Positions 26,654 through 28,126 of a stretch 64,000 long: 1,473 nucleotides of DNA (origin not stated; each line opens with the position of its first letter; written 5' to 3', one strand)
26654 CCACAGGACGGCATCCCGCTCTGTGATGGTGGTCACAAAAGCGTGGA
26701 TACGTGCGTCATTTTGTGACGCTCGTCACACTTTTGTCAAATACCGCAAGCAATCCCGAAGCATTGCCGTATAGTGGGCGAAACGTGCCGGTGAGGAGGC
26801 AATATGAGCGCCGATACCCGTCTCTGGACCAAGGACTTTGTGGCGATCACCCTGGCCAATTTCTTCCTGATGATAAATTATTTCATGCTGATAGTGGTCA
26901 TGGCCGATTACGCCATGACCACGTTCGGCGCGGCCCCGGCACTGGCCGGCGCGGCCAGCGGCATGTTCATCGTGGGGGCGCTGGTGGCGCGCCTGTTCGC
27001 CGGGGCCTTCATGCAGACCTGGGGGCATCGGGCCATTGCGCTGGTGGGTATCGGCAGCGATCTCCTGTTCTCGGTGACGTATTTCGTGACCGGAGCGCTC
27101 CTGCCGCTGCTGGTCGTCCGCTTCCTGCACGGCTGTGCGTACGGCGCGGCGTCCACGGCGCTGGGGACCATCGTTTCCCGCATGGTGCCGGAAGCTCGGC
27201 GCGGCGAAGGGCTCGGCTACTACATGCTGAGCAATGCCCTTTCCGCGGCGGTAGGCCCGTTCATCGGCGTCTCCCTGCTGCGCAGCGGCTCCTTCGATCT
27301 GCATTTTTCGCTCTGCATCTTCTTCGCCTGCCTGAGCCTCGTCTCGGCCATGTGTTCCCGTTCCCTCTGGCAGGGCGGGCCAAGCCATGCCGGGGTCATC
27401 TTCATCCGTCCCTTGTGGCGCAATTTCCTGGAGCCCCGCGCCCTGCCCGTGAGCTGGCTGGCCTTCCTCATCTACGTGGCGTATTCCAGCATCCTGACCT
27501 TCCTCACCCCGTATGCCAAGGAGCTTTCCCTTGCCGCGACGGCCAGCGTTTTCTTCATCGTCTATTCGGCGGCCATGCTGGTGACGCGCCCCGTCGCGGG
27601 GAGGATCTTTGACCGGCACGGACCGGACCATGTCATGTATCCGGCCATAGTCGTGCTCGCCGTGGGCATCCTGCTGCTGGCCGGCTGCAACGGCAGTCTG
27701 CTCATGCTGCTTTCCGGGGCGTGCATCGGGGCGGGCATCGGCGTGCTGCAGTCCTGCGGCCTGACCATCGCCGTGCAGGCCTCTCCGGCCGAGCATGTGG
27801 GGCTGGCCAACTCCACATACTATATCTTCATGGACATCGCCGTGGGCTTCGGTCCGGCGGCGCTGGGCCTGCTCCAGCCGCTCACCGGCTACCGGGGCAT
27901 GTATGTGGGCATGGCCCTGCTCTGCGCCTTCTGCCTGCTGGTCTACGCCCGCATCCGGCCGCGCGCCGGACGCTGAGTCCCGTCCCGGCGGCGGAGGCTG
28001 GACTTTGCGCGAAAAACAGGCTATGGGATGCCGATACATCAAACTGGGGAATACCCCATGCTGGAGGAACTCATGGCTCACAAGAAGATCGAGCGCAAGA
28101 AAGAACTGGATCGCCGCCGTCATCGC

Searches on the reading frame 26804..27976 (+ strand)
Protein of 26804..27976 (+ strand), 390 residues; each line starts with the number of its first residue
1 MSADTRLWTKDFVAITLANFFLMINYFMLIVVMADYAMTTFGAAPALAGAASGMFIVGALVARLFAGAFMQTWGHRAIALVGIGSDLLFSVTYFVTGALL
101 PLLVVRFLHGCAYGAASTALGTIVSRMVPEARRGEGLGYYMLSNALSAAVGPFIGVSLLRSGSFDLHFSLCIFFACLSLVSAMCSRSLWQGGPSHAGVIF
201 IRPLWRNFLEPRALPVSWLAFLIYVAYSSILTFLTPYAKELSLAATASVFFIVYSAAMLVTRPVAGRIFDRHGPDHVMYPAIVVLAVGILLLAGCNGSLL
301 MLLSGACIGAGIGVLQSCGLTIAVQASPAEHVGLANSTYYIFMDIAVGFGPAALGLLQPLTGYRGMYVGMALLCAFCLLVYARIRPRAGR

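Call 34: find_encoding_contigs(protein=window:26804-27976:+, flank=3000, max_places=10)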
Protein window:26804-27976:+ (390 aa): 10 contigs read that carry it; 8 places shown.
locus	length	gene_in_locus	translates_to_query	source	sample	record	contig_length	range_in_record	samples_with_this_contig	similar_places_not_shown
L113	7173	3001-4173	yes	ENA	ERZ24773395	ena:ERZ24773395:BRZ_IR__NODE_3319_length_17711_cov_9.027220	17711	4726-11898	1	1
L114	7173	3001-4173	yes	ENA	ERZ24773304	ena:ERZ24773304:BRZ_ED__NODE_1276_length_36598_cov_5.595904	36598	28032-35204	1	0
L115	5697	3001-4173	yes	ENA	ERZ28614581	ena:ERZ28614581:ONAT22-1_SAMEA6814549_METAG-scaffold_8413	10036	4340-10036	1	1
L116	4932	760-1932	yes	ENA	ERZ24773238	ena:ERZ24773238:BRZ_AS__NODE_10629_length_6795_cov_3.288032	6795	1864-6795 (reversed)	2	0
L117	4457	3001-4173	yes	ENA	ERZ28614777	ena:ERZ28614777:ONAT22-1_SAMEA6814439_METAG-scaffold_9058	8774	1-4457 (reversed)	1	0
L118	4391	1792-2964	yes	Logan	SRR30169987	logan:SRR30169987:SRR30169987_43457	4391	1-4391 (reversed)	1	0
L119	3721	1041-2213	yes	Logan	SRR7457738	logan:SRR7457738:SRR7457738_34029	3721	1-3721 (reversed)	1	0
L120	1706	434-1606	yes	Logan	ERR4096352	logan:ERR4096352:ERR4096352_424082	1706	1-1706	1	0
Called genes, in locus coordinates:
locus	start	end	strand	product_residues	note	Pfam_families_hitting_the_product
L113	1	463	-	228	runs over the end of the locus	PF12641:Flavodoxin_3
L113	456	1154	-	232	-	PF00027:cNMP_binding, PF13545:HTH_Crp_2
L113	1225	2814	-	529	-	PF03063:Prismane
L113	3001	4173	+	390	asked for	PF07690:MFS_1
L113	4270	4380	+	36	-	-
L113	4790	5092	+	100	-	PF09723:Zn_ribbon_8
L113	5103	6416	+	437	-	PF00206:Lyase_1, PF10397:ADSL_C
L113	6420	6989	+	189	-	PF00156:Pribosyltran (weak)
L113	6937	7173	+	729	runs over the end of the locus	PF03734:YkuD, PF24125:Cds6_C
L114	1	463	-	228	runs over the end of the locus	PF12641:Flavodoxin_3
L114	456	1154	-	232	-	PF00027:cNMP_binding, PF13545:HTH_Crp_2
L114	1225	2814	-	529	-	PF03063:Prismane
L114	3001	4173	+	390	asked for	PF07690:MFS_1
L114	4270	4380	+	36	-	-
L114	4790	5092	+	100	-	PF09723:Zn_ribbon_8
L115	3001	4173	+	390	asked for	PF07690:MFS_1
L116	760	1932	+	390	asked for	PF07690:MFS_1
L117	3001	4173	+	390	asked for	PF07690:MFS_1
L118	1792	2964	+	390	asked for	PF07690:MFS_1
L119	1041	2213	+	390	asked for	PF07690:MFS_1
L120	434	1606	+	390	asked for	PF07690:MFS_1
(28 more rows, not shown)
